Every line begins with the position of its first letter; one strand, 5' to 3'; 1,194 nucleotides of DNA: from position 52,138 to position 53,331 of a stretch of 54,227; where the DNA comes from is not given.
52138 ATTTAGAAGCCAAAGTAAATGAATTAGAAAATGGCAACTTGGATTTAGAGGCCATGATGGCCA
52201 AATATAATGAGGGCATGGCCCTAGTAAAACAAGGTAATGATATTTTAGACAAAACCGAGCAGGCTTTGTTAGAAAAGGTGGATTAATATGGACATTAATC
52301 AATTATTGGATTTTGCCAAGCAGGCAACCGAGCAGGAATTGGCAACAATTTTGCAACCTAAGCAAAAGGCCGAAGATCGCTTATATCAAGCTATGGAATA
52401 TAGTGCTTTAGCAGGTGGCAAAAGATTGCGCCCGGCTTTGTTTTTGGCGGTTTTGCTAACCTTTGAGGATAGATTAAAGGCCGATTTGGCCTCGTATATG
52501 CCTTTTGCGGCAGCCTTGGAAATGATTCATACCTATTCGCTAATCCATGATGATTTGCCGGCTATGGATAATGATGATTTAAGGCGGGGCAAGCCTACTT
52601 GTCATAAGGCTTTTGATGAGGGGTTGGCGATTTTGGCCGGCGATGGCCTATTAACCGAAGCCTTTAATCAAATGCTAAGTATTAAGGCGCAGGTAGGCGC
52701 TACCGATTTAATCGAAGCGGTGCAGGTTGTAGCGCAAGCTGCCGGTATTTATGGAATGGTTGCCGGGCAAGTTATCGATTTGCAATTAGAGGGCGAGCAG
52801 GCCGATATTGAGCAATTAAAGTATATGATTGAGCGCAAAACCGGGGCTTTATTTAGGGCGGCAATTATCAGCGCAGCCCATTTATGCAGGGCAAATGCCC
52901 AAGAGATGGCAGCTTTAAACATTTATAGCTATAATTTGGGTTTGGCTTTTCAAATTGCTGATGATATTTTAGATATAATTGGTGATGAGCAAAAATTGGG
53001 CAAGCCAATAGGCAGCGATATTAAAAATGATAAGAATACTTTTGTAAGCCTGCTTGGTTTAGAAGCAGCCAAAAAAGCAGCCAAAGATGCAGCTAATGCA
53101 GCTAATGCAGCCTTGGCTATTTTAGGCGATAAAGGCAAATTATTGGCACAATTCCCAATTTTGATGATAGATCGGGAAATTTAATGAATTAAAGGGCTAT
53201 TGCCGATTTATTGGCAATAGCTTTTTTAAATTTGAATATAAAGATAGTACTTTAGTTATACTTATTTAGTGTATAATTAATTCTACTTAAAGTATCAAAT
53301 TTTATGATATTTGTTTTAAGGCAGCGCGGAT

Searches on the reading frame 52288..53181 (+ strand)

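Call 79: search_protein_families(library=pfam, proteins=[window:52288-53181:+], max_evalue=0.00001)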
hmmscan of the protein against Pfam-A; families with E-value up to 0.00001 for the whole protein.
window:52288-53181:+ (298 aa): 1 family
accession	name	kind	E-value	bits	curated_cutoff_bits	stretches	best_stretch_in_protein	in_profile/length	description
PF00348.22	polyprenyl_synt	-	7.1e-61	206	27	1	30-267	2-228/251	Polyprenyl synthetase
